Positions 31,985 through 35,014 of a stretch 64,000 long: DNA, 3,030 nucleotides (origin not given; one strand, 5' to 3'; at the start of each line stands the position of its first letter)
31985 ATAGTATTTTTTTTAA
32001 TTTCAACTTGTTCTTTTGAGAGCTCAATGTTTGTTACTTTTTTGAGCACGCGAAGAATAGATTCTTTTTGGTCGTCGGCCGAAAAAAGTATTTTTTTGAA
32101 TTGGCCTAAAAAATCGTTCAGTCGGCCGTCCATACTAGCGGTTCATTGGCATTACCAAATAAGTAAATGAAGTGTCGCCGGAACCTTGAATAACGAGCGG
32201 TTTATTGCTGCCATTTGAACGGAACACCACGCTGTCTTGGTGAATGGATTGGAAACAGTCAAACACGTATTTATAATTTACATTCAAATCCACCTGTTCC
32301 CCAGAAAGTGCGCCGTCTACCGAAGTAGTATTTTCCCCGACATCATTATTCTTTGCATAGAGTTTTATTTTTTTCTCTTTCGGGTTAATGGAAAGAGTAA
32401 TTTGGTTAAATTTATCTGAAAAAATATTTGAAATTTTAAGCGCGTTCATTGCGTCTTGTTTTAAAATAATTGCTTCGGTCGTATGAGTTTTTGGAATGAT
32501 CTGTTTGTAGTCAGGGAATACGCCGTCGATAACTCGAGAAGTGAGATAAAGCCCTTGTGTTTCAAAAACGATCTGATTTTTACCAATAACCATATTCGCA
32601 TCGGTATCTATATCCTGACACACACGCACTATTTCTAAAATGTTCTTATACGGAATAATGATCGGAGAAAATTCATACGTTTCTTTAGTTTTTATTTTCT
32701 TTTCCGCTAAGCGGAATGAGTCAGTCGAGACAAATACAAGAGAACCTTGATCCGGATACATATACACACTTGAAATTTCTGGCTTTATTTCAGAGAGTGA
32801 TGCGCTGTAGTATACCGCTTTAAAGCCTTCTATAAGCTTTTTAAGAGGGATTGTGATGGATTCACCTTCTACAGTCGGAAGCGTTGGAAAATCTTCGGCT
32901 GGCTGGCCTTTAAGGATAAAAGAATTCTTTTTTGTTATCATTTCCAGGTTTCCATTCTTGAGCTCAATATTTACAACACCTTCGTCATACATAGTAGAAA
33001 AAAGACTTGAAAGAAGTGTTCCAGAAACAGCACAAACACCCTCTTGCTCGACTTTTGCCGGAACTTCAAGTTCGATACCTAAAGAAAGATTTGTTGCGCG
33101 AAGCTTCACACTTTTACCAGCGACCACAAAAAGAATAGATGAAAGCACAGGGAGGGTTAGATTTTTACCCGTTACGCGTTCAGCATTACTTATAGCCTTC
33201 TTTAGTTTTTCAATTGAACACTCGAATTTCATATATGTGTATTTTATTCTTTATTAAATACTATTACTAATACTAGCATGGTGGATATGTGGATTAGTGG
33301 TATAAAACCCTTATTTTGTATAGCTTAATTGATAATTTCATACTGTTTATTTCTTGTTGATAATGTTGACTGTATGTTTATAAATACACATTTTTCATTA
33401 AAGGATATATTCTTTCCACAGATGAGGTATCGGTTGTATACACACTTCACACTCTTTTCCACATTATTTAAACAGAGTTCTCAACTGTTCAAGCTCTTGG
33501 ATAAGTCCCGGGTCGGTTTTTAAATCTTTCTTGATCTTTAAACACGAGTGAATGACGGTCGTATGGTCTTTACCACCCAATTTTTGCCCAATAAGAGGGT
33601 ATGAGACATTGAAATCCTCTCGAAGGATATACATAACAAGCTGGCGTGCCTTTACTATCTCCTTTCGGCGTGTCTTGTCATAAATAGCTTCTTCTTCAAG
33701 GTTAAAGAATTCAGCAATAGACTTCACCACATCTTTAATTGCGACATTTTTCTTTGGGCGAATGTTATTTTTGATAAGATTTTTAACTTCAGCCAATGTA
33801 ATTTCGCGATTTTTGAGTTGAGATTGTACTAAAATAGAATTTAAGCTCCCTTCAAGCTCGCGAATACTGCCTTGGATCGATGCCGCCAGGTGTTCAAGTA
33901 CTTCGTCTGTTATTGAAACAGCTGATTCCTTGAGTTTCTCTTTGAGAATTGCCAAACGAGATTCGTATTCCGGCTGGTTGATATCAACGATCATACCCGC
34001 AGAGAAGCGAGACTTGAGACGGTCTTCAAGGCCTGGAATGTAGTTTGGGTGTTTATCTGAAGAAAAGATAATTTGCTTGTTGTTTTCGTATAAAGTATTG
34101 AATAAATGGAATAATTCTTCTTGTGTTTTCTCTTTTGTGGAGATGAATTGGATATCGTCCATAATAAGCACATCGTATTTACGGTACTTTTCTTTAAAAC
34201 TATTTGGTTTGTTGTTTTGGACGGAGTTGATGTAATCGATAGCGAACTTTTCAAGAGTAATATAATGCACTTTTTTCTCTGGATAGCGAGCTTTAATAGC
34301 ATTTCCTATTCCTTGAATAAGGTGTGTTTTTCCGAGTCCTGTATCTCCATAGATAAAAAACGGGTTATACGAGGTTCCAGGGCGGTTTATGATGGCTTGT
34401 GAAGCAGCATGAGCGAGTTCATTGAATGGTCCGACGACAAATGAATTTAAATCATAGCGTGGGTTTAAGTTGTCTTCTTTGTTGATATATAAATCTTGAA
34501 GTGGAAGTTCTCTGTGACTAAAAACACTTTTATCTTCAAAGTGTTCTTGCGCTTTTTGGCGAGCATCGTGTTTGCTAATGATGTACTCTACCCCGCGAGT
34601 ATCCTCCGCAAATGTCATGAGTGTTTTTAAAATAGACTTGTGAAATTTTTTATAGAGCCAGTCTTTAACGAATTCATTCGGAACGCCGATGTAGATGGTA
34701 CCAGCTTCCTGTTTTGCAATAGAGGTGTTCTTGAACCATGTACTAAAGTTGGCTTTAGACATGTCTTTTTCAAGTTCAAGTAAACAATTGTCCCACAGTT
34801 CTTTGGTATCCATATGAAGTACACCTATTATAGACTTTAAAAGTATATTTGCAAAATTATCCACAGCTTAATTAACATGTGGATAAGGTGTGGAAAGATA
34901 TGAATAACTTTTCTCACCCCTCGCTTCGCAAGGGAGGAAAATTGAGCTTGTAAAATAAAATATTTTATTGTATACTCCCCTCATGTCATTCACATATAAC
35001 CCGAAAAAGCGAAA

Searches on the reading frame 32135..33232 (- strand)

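Call 111: search_protein_families(library=pfam, proteins=[window:32135-33232:-], max_evalue=0.00001)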
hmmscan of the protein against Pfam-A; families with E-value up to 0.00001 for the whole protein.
window:32135-33232:- (365 aa): 3 families
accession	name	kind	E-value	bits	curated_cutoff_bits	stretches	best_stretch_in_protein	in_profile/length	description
PF02767.21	DNA_pol3_beta_2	-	5.3e-23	82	27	1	128-241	2-116/116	DNA polymerase III beta subunit, central domain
PF00712.24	DNA_pol3_beta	-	1.2e-20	74.3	24.4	1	1-119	1-120/120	DNA polymerase III beta subunit, N-terminal domain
PF02768.20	DNA_pol3_beta_3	-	3.1e-20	72.6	27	1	243-363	1-120/121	DNA polymerase III beta subunit, C-terminal domain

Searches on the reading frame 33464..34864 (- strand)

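Call 111: search_protein_families(library=pfam, proteins=[window:33464-34864:-], max_evalue=0.00001)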
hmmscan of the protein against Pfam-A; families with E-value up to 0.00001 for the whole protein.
window:33464-34864:- (466 aa): 4 families
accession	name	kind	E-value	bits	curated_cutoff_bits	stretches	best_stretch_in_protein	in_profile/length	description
PF00308.24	Bac_DnaA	-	1.6e-65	220.6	23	1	133-294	1-162/162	Bacterial DnaA ATPAse domain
PF08299.17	Bac_DnaA_C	-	4.6e-23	81.5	31.5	1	376-444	1-69/69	Bacterial dnaA protein helix-turn-helix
PF11638.13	DnaA_N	-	2.2e-16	59.8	24.6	1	22-82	2-63/65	DnaA N-terminal domain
PF01695.23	IstB_IS21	-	2.2e-08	34.4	24.1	1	171-269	97-193/238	IstB-like ATP binding protein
